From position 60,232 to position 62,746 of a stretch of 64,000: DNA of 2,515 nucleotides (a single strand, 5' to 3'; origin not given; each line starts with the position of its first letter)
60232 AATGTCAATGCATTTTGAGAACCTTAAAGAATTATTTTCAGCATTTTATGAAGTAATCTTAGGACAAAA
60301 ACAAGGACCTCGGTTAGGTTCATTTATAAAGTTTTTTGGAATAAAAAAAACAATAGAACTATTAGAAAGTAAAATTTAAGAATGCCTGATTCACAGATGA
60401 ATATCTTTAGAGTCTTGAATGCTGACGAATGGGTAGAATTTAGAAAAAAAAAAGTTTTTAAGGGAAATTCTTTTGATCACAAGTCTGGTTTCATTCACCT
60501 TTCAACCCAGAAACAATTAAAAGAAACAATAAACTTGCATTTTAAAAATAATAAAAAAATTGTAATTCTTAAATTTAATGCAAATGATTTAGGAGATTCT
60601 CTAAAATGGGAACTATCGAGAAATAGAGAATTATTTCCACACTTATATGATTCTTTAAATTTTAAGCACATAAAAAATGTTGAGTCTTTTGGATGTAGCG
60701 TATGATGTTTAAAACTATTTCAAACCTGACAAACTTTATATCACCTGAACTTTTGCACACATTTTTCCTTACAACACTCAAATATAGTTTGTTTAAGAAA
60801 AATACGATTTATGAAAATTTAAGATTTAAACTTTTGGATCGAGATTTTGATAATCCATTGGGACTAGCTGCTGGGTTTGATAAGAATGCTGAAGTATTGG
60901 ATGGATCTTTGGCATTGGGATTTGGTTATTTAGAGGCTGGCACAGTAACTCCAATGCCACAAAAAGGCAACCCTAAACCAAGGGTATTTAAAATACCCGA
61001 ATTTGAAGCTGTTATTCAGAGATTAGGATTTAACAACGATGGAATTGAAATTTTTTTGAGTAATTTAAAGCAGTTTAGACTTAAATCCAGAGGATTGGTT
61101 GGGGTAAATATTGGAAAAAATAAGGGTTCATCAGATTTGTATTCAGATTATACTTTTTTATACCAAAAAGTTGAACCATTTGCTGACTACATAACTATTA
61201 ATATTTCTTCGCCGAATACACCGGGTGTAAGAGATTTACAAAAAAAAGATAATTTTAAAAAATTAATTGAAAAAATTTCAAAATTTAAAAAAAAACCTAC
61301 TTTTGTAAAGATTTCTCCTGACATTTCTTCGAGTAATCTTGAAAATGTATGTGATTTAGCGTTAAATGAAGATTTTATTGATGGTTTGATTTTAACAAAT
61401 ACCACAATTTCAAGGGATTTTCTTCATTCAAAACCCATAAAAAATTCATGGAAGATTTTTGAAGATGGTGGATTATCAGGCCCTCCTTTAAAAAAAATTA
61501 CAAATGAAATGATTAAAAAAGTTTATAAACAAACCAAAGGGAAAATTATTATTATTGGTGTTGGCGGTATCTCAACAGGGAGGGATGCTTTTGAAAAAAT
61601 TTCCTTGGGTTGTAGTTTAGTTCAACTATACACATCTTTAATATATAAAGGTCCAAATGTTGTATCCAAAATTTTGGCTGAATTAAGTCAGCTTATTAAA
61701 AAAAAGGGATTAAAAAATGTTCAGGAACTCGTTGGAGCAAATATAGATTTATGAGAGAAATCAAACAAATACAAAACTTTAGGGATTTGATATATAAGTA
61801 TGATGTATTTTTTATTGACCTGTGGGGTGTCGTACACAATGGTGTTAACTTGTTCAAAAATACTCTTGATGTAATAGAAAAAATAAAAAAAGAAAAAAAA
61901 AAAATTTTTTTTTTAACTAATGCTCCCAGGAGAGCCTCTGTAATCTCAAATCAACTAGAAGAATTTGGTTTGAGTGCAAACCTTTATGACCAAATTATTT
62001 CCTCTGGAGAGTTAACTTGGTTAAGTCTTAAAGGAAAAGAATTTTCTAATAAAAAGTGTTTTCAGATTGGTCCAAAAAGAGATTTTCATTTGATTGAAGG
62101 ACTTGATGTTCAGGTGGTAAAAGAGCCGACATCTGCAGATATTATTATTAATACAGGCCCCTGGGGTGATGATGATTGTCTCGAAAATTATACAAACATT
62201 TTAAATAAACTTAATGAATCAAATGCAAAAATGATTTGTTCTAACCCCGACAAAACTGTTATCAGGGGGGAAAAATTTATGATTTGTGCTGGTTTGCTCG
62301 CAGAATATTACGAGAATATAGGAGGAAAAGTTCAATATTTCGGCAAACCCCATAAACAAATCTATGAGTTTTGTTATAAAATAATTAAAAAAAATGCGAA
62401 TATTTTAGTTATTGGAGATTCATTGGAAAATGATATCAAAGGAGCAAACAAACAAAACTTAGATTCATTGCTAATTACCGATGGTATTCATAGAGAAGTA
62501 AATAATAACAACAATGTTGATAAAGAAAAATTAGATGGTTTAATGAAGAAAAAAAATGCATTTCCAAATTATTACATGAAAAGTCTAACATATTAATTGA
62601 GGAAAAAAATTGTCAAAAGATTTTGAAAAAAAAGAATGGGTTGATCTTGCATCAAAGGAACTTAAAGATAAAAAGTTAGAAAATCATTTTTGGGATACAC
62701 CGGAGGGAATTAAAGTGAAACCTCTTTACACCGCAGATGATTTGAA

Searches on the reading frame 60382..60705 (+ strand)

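Call 22: search_protein_families(library=pfam, proteins=[window:60382-60705:+], max_evalue=1)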
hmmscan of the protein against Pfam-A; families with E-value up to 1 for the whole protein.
window:60382-60705:+ (107 aa): 2 families
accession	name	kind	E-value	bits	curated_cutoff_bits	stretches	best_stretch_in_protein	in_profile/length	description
PF06108.18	DUF952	-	1e-26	93.1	23.7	1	13-99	3-89/90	Protein of unknown function (DUF952)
PF05031.18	NEAT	-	0.066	14.1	32.8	1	45-77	28-60/119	Iron Transport-associated domain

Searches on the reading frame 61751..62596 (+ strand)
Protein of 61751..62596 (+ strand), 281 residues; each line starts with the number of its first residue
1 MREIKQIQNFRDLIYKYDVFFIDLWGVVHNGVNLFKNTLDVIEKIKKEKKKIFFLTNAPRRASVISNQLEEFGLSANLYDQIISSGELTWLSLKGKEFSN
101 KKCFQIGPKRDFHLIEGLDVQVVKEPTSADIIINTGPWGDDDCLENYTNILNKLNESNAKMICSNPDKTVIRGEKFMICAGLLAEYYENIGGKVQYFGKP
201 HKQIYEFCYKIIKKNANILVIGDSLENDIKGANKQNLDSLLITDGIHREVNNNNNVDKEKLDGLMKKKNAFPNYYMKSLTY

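Call 23: search_protein_families(library=pfam, proteins=[window:61751-62596:+], max_evalue=0.00001)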
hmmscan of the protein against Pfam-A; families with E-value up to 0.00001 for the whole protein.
window:61751-62596:+ (281 aa): 4 families
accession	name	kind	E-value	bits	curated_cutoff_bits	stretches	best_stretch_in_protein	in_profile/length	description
PF13344.12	Hydrolase_6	-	2.3e-16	60.1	27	1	20-120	1-100/101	Haloacid dehalogenase-like hydrolase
PF13242.12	Hydrolase_like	-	1.9e-10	40.9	22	1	197-251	2-57/75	HAD-hyrolase-like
PF00702.32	Hydrolase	-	1.2e-09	39.3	26.4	1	17-233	1-188/191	haloacid dehalogenase-like hydrolase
PF13419.12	HAD_2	-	9.1e-08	32.9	23.8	0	146-240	83-176/178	Haloacid dehalogenase-like hydrolase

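Call 35: find_encoding_contigs(protein=window:61751-62596:+, flank=10000, max_places=4)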
Protein window:61751-62596:+ (281 aa): no gene with exactly this product is on record in the collection.
